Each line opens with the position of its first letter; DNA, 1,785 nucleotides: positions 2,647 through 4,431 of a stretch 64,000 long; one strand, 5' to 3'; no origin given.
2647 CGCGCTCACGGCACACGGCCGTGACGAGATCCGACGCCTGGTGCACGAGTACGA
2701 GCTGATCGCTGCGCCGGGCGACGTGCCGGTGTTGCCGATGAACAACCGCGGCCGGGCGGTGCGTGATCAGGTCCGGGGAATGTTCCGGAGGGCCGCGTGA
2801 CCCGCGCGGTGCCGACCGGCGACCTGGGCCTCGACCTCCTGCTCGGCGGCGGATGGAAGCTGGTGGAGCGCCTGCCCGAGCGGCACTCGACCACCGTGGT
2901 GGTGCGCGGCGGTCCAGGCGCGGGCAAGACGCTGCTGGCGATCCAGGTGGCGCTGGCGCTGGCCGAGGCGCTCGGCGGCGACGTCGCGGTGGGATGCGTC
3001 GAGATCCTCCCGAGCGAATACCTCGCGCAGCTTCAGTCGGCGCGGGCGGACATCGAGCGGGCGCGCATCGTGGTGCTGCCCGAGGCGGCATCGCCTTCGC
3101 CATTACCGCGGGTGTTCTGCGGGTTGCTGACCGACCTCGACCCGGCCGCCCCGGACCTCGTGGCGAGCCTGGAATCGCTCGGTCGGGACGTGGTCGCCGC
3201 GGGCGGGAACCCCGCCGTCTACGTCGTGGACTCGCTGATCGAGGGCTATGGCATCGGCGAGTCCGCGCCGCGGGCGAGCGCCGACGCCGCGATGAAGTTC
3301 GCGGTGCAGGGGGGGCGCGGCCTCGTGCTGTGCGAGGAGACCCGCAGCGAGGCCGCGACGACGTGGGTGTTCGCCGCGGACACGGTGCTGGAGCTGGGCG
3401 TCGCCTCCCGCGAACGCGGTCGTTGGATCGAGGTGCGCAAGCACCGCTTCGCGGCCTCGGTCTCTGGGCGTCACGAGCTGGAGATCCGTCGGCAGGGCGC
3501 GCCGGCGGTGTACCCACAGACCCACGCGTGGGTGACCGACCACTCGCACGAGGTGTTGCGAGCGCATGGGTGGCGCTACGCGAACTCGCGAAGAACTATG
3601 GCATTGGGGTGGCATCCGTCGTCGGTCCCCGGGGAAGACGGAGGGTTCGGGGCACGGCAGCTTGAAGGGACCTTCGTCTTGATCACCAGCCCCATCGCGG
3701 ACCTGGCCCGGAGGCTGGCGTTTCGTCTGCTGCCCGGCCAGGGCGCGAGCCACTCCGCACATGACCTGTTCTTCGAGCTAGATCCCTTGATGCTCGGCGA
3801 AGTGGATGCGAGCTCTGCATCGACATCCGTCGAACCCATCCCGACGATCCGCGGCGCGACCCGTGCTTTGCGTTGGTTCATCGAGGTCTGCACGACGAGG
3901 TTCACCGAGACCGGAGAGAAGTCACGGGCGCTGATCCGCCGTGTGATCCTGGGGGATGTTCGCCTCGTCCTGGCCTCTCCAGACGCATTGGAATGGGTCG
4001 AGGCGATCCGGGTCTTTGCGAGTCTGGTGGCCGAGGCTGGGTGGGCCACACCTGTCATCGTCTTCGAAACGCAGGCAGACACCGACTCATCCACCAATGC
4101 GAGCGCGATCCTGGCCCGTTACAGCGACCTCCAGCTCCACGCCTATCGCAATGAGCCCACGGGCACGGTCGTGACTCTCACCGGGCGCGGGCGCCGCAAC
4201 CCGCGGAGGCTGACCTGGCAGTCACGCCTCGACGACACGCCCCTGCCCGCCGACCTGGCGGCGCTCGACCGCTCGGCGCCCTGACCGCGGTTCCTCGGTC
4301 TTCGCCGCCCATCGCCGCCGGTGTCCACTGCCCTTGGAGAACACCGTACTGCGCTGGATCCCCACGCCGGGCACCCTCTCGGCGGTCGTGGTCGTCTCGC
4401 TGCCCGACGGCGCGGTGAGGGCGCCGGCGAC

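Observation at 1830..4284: Candidate novel defence/conflict operon: nuclease-like + helical + KaiC-like ATPase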

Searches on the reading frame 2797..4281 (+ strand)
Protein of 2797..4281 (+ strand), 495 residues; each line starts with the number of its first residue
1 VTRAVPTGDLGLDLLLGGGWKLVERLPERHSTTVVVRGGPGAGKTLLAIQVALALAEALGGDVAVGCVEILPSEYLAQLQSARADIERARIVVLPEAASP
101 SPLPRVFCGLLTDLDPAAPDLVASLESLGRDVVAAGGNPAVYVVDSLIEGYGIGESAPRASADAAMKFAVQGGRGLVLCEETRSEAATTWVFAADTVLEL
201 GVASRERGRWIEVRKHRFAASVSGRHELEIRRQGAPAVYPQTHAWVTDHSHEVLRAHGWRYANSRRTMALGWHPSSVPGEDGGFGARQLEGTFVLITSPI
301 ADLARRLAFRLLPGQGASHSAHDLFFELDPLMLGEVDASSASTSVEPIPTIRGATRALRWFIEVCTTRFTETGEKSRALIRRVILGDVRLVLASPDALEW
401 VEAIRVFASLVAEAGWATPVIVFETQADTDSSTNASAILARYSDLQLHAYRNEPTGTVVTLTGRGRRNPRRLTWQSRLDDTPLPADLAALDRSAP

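Call 3: search_protein_families(library=pfam, proteins=[window:2797-4281:+], max_evalue=1)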
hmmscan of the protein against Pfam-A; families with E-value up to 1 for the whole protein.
window:2797-4281:+ (495 aa): 11 families
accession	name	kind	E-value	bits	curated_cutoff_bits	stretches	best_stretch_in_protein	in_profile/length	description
PF06745.19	ATPase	-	5.9e-06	26.3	26.6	1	5-69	1-57/231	KaiC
PF13191.12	AAA_16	-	0.00011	23.2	32.6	1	23-147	16-141/167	AAA ATPase domain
PF13481.12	AAA_25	-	0.00097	19.2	27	1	32-163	34-167/195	AAA domain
PF09848.15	SLFN-g3_helicase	-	0.0018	18.1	24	1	33-55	3-25/354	Schlafen group 3, DNA/RNA helicase domain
PF25199.1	nSTAND_NTPase5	-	0.022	15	34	1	24-61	34-71/145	Novel STAND NTPase 5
PF05729.18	NACHT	-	0.032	14.5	26.7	1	33-57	2-26/167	NACHT domain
PF07088.17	GvpD_P-loop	-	0.041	14.2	24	1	29-52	8-31/189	GvpD gas vesicle protein, P-loop domain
PF20720.3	nSTAND3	-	0.041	14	27.2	1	32-57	18-43/155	Novel STAND NTPase 3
PF13604.12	AAA_30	-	0.053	13.7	27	1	22-65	9-51/191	AAA domain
PF13245.12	AAA_19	-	0.21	12.2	25.1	1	30-60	10-39/134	AAA domain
PF03796.21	DnaB_C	-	0.26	11.1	27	1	31-91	19-79/255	DnaB-like helicase C terminal domain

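Call 4: search_protein_families(library=padloc, proteins=[window:2797-4281:+], max_evalue=1)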
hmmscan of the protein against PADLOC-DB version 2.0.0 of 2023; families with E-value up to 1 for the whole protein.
window:2797-4281:+ (495 aa): 5 families
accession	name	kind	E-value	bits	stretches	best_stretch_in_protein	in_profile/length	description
PDLC00104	GajB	-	0.027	11.2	1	31-54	15-38/574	UrvD helicase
PDLC00117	GajB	-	0.028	10.9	1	30-68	26-65/604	UrvD helicase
PDLC02372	Nhi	-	0.03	11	1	30-55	198-223/470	-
PDLC02350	AbiO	-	0.037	10.8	1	32-57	193-218/468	AbiO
PDLC05079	PDC-S73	-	0.067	9.9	1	31-54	191-214/752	-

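Call 5: search_protein_families(library=ncbifam, proteins=[window:2797-4281:+], max_evalue=1)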
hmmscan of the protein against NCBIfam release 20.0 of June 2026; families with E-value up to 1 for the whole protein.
window:2797-4281:+ (495 aa): 11 families
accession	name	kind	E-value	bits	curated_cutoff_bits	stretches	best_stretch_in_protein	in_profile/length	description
NF006861.0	PRK09361.1-1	equivalog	0.0018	17.8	278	1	2-86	2-77/235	DNA repair and recombination protein RadB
TIGR00665.1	DnaB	equivalog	0.026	13.3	385.25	1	31-91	195-255/435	replicative DNA helicase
NF006799.0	PRK09302.1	equivalog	0.032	12.8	408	1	5-62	13-62/515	circadian clock protein KaiC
NF041254.1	motor_HelR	exception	0.079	11.2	750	0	32-52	202-222/706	RNA polymerase recycling motor ATPase HelR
TIGR03877.1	thermo_KaiC_1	hypoth_equivalog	0.087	12.3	307.25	1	5-51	4-42/238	KaiC domain-containing protein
TIGR01447.1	recD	equivalog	0.13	10.8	310.15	1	33-57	165-189/597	exodeoxyribonuclease V subunit alpha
TIGR03689.1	pup_AAA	equivalog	0.17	10.5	504.75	1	33-60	218-245/512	proteasome ATPase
TIGR02928.1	TIGR02928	subfamily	0.18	10.6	181.3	1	25-75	34-85/366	orc1/cdc6 family replication initiation protein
TIGR00416.1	sms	equivalog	0.18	10.5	403.05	1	31-97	94-157/454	DNA repair protein RadA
NF038214.1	IS21_help_AAA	equivalog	0.21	11.2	200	1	30-58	89-117/232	IS21-like element helper ATPase IstB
NF010335.0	PRK13764.1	equivalog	0.34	9.4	340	1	21-55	254-287/613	ATPase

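Call 6: find_homologous_proteins(query=window:2797-4281:+)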
Query window:2797-4281:+ (495 aa): 86 proteins with E <= 0.001 among 8000 candidates.
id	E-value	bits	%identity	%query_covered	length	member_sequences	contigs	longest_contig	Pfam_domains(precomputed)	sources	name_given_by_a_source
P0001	0.0e+0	1090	100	100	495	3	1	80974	PF06745.20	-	-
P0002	1.2e-182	626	63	100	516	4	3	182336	PF06745.20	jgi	-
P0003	7.7e-177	607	100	55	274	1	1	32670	-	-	-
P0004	2.2e-150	520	54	99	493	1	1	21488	-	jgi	jgi:KaiC/GvpD/RAD55 family RecA-like ATPase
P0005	8.5e-148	511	52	100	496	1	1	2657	-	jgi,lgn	jgi:KaiC/GvpD/RAD55 family RecA-like ATPase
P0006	1.6e-146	507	52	99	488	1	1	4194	PF06745.20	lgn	-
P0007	7.3e-146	505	57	95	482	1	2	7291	-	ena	-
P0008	1.3e-145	504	52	100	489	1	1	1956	-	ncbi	-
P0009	2.8e-145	503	52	99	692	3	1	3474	-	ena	-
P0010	2.9e-145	503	51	99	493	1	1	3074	-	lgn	-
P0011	1.2e-144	501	54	94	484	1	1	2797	PF13191.13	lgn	-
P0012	7.8e-143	495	53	98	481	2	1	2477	-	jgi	jgi:hypothetical protein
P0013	1.1e-141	491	55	94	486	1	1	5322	-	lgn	-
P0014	7.4e-141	488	53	98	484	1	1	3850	-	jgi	jgi:KaiC/GvpD/RAD55 family RecA-like ATPase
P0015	1.8e-139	484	55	91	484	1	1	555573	PF06745.20,PF13191.13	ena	-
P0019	1.2e-137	478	52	98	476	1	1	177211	PF13191.13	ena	-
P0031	3.7e-122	427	47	96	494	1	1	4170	PF06745.20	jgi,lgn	-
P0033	1.6e-121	425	46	95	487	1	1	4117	PF06745.20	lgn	-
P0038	2.2e-117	411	50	90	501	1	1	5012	PF06745.20,PF13191.13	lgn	-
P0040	1.8e-114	401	45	93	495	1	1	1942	PF06745.20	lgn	-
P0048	5.6e-111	390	44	99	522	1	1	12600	PF06745.20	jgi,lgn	jgi:KaiC/GvpD/RAD55 family RecA-like ATPase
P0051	2.0e-109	385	44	99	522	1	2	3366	PF06745.20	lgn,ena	-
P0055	1.2e-108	382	44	99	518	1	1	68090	PF06745.20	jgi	jgi:KaiC/GvpD/RAD55 family RecA-like ATPase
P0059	1.5e-106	375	44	99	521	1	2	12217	PF06745.20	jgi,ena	jgi:KaiC/GvpD/RAD55 family RecA-like ATPase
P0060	1.5e-105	372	42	99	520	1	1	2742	PF06745.20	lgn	-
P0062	1.2e-104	369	42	93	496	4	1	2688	PF06745.20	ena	-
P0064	2.4e-104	368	46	86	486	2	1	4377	PF06745.20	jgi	jgi:KaiC/GvpD/RAD55 family RecA-like ATPase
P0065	2.9e-104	368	44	91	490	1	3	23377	PF06745.20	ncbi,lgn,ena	-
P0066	1.2e-102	362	43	99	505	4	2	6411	PF06745.20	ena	-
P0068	2.8e-102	361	44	91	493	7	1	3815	PF06745.20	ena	-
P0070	1.1e-99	353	44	96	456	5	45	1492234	PF06745.20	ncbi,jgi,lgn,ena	jgi:hypothetical protein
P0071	1.3e-99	352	42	91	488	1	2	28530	PF06745.20,PF13481.13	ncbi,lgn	-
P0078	8.4e-88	313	42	90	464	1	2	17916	PF06745.20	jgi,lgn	jgi:KaiC/GvpD/RAD55 family RecA-like ATPase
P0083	2.7e-39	154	40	45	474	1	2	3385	PF06745.20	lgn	-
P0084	3.7e-39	153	43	48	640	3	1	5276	PF06745.20,PF13481.13,PF13191.13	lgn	-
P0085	1.7e-31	128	37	47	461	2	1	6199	PF06745.20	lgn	-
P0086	7.1e-22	96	48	29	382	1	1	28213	-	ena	-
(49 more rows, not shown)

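Call 9: find_encoding_contigs(protein=P0070, flank=8000, max_places=4)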
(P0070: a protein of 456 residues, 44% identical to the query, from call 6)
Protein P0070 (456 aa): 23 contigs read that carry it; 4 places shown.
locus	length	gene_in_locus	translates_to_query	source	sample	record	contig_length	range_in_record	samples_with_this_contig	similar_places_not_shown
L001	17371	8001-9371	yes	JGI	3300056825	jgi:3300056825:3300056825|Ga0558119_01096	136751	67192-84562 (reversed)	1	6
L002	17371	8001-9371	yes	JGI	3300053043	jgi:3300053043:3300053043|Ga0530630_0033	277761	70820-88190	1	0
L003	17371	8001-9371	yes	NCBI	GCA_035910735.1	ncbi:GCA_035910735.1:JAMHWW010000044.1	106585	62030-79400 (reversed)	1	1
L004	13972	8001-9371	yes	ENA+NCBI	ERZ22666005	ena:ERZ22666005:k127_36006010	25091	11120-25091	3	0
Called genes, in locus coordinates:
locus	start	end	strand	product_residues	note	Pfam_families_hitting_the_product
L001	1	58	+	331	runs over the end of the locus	PF01425:Amidase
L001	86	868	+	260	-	-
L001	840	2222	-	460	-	PF00817:IMS, PF11799:IMS_C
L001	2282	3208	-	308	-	-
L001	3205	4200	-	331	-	PF02445:NadA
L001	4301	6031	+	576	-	PF11617:Cu-binding_MopE (faint)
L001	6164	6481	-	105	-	-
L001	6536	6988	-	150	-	PF04993:TfoX_N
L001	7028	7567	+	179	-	-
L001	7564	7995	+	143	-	-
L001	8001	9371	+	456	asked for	PF06745:ATPase (faint)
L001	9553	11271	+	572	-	PF13667:ThiC-associated, PF01964:ThiC_Rad_SAM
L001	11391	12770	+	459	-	PF01209:Ubie_methyltran, PF13489:Methyltransf_23, PF08241:Methyltransf_11, PF08242:Methyltransf_12, PF13649:Methyltransf_25, PF13847:Methyltransf_31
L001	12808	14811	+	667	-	PF22745:Nlig-Ia, PF01653:DNA_ligase_aden, PF03120:OB_DNA_ligase, PF03119:DNA_ligase_ZBD (weak), PF14520:HHH_5 (faint), PF12826:HHH_2, PF00533:BRCT, PF12738:PTCB-BRCT (weak)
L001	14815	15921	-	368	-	PF20181:DUF6544, PF21900:DUF6920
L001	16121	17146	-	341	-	PF03193:RsgA_GTPase, PF01926:MMR_HSR1 (weak)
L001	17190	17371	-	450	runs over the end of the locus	PF01979:Amidohydro_1, PF12890:DHOase, PF07969:Amidohydro_3 (weak)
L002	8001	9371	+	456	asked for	PF06745:ATPase (faint)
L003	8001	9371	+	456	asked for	PF06745:ATPase (faint)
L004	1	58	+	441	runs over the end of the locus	PF01425:Amidase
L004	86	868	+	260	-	-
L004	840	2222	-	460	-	PF00817:IMS, PF11799:IMS_C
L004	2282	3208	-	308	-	-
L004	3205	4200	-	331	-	PF02445:NadA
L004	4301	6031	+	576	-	PF11617:Cu-binding_MopE (faint)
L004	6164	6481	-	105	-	-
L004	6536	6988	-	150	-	PF04993:TfoX_N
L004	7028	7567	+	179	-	-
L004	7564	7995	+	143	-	-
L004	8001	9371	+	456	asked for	PF06745:ATPase (faint)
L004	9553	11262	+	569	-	PF13667:ThiC-associated, PF01964:ThiC_Rad_SAM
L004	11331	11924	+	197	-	PF01475:FUR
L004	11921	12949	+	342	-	PF13091:PLDc_2, PF11495:TrmB_EBD_N (weak), PF13091:PLDc_2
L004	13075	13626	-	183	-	-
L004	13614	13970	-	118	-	?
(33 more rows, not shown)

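Call 10: find_encoding_contigs(protein=P0015, flank=8000, max_places=2)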
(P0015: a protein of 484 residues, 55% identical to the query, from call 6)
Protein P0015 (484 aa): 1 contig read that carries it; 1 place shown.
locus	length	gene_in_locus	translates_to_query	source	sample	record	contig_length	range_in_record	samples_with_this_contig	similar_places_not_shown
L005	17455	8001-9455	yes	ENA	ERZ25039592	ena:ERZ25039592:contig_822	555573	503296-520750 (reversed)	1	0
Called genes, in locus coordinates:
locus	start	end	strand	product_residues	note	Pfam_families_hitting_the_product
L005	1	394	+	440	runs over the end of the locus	PF00211:Guanylate_cyc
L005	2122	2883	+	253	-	-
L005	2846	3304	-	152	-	-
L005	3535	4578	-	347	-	PF00004:AAA, PF17862:AAA_lid_3 (faint)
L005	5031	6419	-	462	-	PF00437:T2SSE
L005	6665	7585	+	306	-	-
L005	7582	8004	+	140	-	-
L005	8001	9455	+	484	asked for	PF06745:ATPase (faint), PF13191:AAA_16 (faint)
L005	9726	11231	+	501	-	-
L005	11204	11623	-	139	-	-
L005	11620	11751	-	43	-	-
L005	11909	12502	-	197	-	-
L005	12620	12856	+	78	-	-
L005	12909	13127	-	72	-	PF16117:DUF4833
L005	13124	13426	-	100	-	PF16117:DUF4833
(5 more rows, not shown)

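Call 18: search_solved_structures(query=A3, max_evalue=1, show_alignments=2)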
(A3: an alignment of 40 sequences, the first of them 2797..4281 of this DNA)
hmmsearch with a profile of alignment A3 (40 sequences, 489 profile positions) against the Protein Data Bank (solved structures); distinct sequences matched with E-value up to 1: 14.
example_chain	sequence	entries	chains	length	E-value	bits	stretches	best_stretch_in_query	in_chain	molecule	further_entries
2dr3_A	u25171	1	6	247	0.009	18.4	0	1-49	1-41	UPF0273 protein PH0284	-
5vc7_A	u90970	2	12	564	0.039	16.3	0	23-54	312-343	VCP-like ATPase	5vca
5g4g_A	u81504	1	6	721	0.063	15.6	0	23-54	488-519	VCP-LIKE ATPASE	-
5g4f_A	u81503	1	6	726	0.064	15.6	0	23-54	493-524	VCP-LIKE ATPASE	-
6oa9_A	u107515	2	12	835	0.12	14.7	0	30-56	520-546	Cell division control protein 48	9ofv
6oaa_B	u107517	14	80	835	0.12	14.7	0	30-56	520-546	Cell division control protein 48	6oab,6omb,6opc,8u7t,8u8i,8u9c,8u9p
8dar_A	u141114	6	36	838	0.12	14.7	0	30-56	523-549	Cell division control protein 48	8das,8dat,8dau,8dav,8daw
8g8i_A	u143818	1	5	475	0.14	14.5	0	102-143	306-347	C3HR3_9r_shift4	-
6chs_H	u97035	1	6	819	0.29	13.5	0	31-57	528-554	Putative cell division control protein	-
2zts_A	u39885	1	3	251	0.36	13.2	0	3-51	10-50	Putative uncharacterized protein PH0186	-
7swl_A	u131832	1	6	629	0.41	12.9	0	22-53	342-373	Rix7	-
9cru_A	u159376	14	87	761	0.55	12.5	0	15-54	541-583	Vesicular-fusion protein SEC18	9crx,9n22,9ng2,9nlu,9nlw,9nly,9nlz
6mat_A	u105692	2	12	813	0.62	12.4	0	22-53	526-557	Rix7 mutant | Rix7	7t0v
7t3i_A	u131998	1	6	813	0.62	12.4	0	22-53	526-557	Rix7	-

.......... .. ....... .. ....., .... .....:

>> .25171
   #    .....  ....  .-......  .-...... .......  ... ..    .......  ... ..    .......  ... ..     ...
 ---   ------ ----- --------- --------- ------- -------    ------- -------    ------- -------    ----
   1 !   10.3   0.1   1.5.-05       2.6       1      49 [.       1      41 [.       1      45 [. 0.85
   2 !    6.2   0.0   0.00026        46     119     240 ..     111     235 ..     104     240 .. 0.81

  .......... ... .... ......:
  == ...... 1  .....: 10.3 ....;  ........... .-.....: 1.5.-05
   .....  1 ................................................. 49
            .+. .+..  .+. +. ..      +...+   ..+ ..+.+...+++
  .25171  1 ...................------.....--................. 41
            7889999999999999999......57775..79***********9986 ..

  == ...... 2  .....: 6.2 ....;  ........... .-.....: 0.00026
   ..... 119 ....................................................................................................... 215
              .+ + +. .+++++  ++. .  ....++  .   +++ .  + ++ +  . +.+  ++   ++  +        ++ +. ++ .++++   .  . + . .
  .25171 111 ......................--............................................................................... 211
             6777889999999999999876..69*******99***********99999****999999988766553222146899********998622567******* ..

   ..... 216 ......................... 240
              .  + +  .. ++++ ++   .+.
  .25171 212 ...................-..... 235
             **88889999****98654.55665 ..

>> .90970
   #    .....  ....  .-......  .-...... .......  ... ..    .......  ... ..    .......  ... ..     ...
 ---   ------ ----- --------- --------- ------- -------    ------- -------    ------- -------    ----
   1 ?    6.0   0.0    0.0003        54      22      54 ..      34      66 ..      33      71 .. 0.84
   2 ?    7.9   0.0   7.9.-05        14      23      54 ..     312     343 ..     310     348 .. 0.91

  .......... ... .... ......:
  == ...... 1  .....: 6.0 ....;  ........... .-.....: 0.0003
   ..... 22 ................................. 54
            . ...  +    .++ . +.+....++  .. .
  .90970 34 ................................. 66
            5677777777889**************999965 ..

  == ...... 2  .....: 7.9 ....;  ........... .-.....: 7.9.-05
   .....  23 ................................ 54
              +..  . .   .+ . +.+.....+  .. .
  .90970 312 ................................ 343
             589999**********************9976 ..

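Call 19: find_related_loci(query=A3, collection=genome_contigs, flank=8000)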
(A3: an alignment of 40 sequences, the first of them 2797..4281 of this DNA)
Query A3 (495 aa) in genome_contigs; peptide patterns used: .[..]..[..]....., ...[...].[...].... (x = any residue, [..] = any of these).
163 stretches matched a pattern; 12 encode a relative of the query (tblastn E <= 1e-3); 12 distinct loci.
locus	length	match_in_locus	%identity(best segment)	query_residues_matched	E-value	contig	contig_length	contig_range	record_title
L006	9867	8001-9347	51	1-466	9e-131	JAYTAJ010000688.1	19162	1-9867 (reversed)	MAG: Myxococcales bacterium isolate GFS_13875 GFS_13875_687, whole genome shotgun sequence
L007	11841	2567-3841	53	1-437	2e-119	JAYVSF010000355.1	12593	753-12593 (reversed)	MAG: Myxococcales bacterium isolate GL74_DN_concoct_155_sub GL74_DN_concoct_155_sub_354, whole genome shotgun sequence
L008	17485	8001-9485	43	1-492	1e-108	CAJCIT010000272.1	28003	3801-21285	Acidobacteriaceae bacterium isolate BOG_genome_mining.201 genome assembly, contig: k141_2479355, whole genome shotgun se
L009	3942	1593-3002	43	1-468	3e-110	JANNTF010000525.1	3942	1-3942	MAG: Alphaproteobacteria bacterium isolate SOY_31_concoct_297_sub SOY_31_k141_195296, whole genome shotgun sequence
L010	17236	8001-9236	50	1-429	3e-108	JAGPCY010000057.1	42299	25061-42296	MAG: Kofleriaceae bacterium isolate Gw_SlAct_bin_340 Gw_SlAct_1503_length_42299_cov_34.534098, whole genome shotgun sequ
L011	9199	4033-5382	44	1-449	2e-106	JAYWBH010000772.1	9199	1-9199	MAG: Bryobacterales bacterium isolate GL93_UP_concoct_250 GL93_UP_concoct_250_771, whole genome shotgun sequence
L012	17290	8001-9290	45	1-425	2e-104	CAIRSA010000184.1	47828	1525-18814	MAG: uncultured Acidobacteriia bacterium isolate Umea1_bin-0121 genome assembly, contig: bin-0121:184/588, whole genome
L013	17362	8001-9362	42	1-449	2e-101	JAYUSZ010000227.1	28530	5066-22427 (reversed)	MAG: Bryobacterales bacterium isolate GL119_DN_concoct_185 GL119_DN_concoct_185_226, whole genome shotgun sequence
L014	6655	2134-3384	48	1-428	2e-98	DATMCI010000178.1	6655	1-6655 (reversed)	MAG TPA_asm: Kofleriaceae bacterium isolate SMAG_U13378 k141_1416459, whole genome shotgun sequence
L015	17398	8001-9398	39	1-458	5e-97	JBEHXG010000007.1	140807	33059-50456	MAG: Acidobacteriota bacterium isolate ES1.bin.4 NODE_124_length_140807_cov_6.748742, whole genome shotgun sequence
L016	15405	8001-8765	40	3-246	3e-37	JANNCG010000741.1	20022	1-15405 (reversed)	MAG: Myxococcales bacterium isolate OTE_78_metabat_205 OTE_78_k141_1858448, whole genome shotgun sequence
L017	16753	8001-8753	40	1-254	1e-32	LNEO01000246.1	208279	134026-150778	MAG: Deltaproteobacteria bacterium Ga0077539 Ga0077539_1211.1, whole genome shotgun sequence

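Call 26: search_protein_families(library=pfam, proteins=[L015:7349-7747:+, L013:7283-7771:+, L015:7744-8001:+, L017:7164-7646:+, L017:7628-7993:+, L016:6901-7455:+], max_evalue=1)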
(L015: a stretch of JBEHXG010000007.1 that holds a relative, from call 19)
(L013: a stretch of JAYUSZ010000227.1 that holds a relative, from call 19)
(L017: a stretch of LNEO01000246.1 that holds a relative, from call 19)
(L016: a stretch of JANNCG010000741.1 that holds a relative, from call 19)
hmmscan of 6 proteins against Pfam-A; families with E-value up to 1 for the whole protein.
L015:7349-7747:+ (133 aa): 0 families

L013:7283-7771:+ (163 aa): 0 families

L015:7744-8001:+ (86 aa): 1 family
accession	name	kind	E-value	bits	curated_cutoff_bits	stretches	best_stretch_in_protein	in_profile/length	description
PF18842.6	LPD26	-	0.15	12.6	27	1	33-60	3-30/62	Large polyvalent protein associated domain 26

L017:7164-7646:+ (161 aa): 0 families

L017:7628-7993:+ (122 aa): 0 families

L016:6901-7455:+ (185 aa): 1 family
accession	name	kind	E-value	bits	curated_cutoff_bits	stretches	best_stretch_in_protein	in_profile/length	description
PF12769.12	PNTB_4TM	-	0.023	15.6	26.2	1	109-140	50-81/85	4TM region of pyridine nucleotide transhydrogenase, mitoch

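Call 32: find_encoding_contigs(protein=P0086, flank=6000, max_places=2)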
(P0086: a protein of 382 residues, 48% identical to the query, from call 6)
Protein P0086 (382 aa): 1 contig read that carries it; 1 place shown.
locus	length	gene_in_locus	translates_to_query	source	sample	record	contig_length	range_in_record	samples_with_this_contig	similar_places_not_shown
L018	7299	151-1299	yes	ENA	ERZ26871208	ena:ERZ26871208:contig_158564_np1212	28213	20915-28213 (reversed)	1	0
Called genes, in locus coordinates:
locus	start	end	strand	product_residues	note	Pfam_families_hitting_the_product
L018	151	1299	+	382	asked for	-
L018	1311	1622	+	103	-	-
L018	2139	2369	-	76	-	PF00072:Response_reg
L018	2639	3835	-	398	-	PF00512:HisKA, PF02518:HATPase_c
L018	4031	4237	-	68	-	PF25056:DUF7793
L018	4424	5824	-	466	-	PF02775:TPP_enzyme_C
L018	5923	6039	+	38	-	-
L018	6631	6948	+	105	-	-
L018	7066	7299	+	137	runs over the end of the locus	-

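Call 33: find_encoding_contigs(protein=P0085, flank=6000, max_places=2)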
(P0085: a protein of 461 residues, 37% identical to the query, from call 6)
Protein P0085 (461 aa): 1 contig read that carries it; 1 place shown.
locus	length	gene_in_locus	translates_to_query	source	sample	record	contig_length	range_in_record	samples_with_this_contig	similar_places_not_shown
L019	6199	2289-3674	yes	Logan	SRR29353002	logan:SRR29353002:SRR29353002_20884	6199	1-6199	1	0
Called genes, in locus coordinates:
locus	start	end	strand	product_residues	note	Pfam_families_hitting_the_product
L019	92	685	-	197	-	PF14907:NTP_transf_5 (weak)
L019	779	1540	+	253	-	-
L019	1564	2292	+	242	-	-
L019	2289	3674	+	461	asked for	PF06745:ATPase (weak)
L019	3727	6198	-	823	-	?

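Call 34: find_encoding_contigs(protein=P0084, flank=6000, max_places=2)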
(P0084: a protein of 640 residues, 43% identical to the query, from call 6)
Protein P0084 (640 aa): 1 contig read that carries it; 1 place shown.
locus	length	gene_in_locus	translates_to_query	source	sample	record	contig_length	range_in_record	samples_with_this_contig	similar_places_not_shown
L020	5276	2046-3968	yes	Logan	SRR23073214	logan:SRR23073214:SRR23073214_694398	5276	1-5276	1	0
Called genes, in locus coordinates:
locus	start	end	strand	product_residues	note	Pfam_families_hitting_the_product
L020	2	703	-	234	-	?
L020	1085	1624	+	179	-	-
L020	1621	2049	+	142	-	-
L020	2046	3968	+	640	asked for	PF06745:ATPase, PF13191:AAA_16 (faint), PF13481:AAA_25 (weak)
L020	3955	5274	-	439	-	?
